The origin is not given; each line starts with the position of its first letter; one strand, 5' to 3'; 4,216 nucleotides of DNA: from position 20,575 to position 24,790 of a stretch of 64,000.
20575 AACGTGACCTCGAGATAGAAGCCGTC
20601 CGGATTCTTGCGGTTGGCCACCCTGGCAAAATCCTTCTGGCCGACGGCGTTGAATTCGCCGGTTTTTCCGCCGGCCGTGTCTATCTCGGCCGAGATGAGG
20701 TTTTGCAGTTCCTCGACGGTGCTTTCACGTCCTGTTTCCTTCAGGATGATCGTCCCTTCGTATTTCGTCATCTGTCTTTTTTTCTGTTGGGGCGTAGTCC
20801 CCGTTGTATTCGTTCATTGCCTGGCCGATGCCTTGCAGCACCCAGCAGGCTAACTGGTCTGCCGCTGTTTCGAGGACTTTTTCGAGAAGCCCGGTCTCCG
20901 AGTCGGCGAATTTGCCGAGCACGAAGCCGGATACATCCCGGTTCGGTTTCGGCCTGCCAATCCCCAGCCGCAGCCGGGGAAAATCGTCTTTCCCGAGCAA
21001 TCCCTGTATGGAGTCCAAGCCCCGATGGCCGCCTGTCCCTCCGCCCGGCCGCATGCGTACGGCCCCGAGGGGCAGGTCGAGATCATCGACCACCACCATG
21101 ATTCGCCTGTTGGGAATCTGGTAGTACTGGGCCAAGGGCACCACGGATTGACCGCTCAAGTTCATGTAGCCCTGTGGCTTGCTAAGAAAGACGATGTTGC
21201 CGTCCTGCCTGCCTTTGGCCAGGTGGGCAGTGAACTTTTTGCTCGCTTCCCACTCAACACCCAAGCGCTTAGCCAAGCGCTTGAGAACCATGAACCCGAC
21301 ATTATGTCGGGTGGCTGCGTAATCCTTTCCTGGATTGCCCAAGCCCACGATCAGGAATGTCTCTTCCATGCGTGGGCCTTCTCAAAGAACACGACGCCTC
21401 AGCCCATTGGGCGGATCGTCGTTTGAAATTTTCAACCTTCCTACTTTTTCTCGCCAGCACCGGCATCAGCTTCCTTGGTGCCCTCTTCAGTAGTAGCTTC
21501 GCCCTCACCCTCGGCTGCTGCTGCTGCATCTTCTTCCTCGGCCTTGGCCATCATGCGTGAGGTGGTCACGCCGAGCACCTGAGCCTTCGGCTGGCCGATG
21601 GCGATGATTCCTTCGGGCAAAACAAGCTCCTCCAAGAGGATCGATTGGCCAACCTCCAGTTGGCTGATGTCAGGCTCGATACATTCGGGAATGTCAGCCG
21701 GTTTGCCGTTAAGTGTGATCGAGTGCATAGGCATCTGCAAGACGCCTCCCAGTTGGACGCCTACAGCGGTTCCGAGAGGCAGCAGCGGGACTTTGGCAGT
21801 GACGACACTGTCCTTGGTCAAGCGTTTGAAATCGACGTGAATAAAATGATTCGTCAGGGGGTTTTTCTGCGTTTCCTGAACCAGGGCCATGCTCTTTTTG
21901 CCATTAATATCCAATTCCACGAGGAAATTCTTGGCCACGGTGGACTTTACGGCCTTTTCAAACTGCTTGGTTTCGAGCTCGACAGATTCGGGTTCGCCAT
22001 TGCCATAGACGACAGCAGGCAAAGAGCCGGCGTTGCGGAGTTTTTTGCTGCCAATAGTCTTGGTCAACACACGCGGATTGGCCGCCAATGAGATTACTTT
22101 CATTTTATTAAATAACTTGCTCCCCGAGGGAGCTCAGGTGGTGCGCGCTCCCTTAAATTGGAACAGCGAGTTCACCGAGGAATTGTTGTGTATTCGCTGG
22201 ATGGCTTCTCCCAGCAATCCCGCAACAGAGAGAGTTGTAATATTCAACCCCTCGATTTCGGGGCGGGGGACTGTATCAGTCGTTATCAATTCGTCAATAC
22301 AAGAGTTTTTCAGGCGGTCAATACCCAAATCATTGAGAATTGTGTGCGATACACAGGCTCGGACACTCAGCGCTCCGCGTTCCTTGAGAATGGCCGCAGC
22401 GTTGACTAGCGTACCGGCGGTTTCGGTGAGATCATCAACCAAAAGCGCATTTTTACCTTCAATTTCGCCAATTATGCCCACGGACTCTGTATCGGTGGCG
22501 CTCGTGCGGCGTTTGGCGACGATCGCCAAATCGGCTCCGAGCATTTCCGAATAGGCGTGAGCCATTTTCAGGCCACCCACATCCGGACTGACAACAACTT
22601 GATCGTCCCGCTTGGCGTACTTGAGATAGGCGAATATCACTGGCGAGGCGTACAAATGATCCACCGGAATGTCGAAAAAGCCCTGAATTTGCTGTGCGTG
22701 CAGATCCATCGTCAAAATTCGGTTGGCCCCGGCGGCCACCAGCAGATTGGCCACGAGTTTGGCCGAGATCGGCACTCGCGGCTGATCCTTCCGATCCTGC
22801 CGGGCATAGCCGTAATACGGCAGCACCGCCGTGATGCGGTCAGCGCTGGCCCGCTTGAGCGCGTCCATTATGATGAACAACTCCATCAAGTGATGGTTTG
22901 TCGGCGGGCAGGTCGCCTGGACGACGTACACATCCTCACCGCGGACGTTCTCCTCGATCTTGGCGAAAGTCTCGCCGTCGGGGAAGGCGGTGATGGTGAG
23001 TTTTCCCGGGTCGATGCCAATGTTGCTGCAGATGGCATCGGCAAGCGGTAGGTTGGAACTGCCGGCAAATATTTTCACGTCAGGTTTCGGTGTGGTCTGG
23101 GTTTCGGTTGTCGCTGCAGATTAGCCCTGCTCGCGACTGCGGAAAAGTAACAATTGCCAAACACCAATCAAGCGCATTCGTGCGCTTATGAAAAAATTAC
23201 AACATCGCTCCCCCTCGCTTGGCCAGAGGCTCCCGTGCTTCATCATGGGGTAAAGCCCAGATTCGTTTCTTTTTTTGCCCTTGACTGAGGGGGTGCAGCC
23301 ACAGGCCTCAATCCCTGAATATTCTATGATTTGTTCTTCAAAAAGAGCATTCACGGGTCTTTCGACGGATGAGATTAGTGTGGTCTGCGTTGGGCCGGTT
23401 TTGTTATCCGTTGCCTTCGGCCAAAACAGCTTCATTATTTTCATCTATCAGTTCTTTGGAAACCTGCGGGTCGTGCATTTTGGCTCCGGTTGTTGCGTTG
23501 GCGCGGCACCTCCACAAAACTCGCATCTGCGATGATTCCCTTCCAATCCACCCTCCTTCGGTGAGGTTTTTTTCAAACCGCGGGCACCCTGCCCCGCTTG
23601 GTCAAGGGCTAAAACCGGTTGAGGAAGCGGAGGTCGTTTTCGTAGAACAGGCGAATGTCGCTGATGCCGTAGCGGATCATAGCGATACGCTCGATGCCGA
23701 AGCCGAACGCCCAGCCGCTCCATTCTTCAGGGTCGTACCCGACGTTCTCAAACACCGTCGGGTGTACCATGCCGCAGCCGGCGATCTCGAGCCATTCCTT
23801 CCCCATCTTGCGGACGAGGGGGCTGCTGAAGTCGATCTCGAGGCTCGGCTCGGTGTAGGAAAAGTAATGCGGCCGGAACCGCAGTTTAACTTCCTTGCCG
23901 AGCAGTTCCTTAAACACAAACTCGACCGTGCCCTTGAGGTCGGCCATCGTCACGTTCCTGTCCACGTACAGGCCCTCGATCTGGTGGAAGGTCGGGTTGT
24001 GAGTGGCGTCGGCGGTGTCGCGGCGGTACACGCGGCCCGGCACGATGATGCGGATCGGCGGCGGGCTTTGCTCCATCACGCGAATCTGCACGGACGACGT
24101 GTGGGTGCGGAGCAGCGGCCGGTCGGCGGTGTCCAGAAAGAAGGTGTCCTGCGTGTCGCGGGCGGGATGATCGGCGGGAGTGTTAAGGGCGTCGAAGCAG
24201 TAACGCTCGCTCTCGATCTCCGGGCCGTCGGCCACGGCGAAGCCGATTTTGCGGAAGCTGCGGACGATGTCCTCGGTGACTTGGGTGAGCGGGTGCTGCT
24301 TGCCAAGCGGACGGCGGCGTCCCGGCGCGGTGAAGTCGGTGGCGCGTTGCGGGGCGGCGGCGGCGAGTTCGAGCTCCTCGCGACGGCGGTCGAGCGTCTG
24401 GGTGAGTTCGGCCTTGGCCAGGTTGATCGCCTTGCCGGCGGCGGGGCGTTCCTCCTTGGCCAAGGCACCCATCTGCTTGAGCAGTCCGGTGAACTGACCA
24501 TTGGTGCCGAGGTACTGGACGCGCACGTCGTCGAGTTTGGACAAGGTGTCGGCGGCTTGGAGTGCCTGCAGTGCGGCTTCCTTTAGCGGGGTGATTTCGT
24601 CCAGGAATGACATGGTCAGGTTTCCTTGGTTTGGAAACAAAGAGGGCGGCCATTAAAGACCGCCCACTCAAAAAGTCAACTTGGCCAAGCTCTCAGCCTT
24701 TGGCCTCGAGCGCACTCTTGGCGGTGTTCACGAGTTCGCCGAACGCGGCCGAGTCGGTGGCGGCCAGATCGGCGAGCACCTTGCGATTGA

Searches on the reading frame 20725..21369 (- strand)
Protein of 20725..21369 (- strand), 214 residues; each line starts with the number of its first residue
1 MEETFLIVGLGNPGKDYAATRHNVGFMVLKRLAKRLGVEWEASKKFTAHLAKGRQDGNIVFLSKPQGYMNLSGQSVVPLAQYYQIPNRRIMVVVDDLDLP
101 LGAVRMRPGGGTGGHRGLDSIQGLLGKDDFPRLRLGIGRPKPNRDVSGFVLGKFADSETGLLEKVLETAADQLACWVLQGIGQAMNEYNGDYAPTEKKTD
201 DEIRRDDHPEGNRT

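Call 81: search_protein_families(library=pfam, proteins=[window:20725-21369:-], max_evalue=0.00001)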
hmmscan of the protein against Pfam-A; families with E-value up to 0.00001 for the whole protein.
window:20725-21369:- (214 aa): 1 family
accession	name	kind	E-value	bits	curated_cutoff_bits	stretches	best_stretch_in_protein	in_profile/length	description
PF01195.25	Pept_tRNA_hydro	-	5.9e-66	222.2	27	1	6-189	1-183/183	Peptidyl-tRNA hydrolase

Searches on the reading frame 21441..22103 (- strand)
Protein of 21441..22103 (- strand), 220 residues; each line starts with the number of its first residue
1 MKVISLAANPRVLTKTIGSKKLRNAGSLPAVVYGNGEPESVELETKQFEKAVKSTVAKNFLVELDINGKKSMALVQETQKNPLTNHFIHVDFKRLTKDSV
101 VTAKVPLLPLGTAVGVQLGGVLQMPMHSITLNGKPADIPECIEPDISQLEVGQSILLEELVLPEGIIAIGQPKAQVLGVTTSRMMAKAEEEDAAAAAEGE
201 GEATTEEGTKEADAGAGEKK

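Call 81: search_protein_families(library=pfam, proteins=[window:21441-22103:-], max_evalue=0.00001)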
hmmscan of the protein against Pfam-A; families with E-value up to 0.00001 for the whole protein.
window:21441-22103:- (220 aa): 2 families
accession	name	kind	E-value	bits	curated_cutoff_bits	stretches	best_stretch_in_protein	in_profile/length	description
PF01386.24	Ribosomal_L25p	-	1.6e-21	77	23.6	1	6-92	1-82/82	Ribosomal L25p family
PF14693.11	Ribosomal_TL5_C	-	2.9e-19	69.6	27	1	101-182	2-83/84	Ribosomal protein TL5, C-terminal domain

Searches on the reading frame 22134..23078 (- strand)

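Call 82: search_protein_families(library=pfam, proteins=[window:22134-23078:-], max_evalue=0.00001)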
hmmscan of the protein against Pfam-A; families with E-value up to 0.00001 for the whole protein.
window:22134-23078:- (314 aa): 3 families
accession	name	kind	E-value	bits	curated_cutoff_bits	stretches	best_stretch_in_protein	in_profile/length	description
PF13793.12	Pribosyltran_N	-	4.6e-51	172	25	1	1-117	1-117/117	N-terminal domain of ribose phosphate pyrophosphokinase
PF14572.12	Pribosyl_synth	-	4.5e-23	82.6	27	1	199-306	74-183/184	Phosphoribosyl synthetase-associated domain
PF00156.33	Pribosyltran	-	1.1e-14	54.4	26.3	1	155-245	26-124/158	Phosphoribosyl transferase domain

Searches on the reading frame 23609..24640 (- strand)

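Call 82: search_protein_families(library=pfam, proteins=[window:23609-24640:-], max_evalue=0.00001)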
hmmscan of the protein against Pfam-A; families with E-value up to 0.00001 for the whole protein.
window:23609-24640:- (343 aa): 2 families
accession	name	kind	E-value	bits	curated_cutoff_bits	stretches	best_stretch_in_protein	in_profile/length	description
PF01409.25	tRNA-synt_2d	-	1.5e-98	329.7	19.8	1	101-343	2-246/246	tRNA synthetases class II core domain (F)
PF02912.23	Phe_tRNA-synt_N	-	4e-22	78.4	22.3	1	32-95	2-65/69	Aminoacyl tRNA synthetase class II, N-terminal domain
